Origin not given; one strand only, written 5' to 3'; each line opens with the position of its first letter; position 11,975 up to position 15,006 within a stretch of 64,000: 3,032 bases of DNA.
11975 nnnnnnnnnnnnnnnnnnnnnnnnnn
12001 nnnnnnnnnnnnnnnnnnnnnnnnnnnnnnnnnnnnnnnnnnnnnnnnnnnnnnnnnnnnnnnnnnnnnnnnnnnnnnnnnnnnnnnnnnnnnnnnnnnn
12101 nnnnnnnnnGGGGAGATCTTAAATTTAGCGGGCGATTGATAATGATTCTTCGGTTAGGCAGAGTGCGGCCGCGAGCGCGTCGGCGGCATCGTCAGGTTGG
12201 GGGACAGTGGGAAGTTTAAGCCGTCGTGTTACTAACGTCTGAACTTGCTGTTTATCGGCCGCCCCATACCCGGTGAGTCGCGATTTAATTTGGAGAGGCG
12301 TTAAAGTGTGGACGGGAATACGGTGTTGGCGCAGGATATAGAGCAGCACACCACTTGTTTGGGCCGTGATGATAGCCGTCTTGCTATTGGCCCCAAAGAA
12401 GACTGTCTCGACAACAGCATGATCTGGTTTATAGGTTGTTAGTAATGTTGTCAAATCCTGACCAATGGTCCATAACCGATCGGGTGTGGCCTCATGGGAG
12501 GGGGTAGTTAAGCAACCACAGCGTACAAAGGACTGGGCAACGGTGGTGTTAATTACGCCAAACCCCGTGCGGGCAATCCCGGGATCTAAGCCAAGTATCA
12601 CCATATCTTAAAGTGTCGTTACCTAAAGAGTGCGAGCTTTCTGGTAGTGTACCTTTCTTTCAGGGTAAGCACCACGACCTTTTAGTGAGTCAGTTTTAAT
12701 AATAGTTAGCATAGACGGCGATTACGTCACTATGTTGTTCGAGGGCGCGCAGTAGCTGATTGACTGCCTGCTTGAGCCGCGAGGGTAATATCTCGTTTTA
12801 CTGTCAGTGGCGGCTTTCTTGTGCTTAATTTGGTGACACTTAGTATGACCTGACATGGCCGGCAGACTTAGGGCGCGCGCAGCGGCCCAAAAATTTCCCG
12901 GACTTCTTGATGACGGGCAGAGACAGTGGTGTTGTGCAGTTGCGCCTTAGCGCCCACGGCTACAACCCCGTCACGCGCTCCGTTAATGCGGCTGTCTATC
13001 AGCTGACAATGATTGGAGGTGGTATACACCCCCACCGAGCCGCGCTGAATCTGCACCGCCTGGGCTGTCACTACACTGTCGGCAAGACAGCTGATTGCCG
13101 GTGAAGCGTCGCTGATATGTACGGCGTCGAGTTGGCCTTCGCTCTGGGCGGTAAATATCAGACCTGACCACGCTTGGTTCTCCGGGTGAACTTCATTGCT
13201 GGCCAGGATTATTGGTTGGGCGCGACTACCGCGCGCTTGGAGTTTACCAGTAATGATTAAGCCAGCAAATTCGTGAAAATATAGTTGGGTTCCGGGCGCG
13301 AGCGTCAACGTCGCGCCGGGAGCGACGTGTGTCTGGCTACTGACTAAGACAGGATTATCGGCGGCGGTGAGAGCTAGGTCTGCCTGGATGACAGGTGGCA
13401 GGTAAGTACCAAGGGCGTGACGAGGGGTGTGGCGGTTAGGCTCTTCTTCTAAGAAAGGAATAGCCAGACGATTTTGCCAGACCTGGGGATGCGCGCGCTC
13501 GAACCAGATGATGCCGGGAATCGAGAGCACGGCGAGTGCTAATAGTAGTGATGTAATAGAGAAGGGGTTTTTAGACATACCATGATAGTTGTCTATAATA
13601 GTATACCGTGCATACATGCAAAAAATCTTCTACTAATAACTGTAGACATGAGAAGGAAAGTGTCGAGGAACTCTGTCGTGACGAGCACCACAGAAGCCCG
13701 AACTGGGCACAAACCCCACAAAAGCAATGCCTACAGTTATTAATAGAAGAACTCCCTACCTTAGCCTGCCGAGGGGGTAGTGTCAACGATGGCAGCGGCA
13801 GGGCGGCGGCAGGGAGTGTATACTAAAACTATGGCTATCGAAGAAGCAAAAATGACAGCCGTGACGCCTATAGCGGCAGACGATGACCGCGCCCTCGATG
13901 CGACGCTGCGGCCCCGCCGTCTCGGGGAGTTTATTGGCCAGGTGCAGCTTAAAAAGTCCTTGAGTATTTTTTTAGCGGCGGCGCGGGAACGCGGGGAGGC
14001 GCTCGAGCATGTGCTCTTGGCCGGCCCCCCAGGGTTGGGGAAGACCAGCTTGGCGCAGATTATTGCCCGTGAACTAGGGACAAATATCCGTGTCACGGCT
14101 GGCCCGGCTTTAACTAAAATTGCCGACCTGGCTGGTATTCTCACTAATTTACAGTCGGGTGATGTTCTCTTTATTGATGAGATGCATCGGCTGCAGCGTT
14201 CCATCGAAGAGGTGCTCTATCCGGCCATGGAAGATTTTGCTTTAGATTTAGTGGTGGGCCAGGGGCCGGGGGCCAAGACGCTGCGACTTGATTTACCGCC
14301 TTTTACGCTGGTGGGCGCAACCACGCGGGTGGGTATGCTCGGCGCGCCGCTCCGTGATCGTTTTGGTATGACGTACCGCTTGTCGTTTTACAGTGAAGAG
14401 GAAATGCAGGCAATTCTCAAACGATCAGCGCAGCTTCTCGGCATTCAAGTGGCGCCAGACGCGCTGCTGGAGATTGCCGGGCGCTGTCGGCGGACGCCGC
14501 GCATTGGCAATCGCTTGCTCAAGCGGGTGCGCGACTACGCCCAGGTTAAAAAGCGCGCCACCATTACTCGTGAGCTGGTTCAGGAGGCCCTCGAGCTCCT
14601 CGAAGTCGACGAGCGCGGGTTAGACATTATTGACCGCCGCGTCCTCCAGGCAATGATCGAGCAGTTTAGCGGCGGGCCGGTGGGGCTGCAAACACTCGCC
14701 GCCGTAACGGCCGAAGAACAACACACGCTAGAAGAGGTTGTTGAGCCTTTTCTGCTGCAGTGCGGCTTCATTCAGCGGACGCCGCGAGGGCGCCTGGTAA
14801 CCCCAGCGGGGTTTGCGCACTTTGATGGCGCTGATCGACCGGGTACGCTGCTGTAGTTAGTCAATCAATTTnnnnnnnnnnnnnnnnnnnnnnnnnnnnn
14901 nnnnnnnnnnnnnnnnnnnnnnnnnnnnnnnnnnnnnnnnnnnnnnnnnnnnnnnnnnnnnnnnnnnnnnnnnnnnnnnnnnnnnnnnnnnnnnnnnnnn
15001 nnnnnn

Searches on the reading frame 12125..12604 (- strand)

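Call 50: search_protein_families(library=pfam, proteins=[window:12125-12604:-], max_evalue=0.001)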
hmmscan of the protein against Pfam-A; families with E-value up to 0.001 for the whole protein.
window:12125-12604:- (159 aa): 1 family
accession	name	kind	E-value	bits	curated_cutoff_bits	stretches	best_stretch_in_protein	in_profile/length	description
PF02075.23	RuvC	-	2.1e-40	138.4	22.2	1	3-149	1-147/148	Crossover junction endodeoxyribonuclease RuvC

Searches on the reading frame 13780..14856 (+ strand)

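Call 50: search_protein_families(library=pfam, proteins=[window:13780-14856:+], max_evalue=0.001)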
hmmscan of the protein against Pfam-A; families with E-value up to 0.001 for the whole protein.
window:13780-14856:+ (358 aa): 11 families
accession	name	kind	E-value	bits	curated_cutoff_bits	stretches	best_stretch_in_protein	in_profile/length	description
PF05496.18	RuvB_N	-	3.8e-75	251.4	27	1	43-201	1-159/159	Holliday junction DNA helicase RuvB P-loop domain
PF17864.7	AAA_lid_4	-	3e-28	97.8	27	1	204-277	1-74/74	RuvB AAA lid domain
PF05491.19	RuvB_C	-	8.4e-24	83.8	24.7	1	278-348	1-71/72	RuvB C-terminal winged helix domain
PF00004.35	AAA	-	5.2e-19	69.4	21.2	1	78-200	1-128/131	ATPase family associated with various cellular activities (AAA)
PF07728.20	AAA_5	-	7.9e-11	42.6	22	1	77-195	1-139/139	AAA domain (dynein-related subfamily)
PF06068.19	TIP49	-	5.1e-07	29.6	23.8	1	42-106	16-81/347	TIP49 P-loop domain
PF13191.12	AAA_16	-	2.8e-05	25.1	32.6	1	65-108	16-58/167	AAA ATPase domain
PF01078.27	Mg_chelatase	-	5.3e-05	23.1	20.3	0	50-97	4-44/207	Magnesium chelatase, subunit ChlI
PF13238.12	AAA_18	-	9.4e-05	23.3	29.4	1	78-147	1-68/128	AAA domain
PF20720.3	nSTAND3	-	0.00042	20.5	27.2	1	70-121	12-61/155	Novel STAND NTPase 3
PF05673.19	DUF815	-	0.00098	18.8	23.8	0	71-135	49-116/249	Protein of unknown function (DUF815)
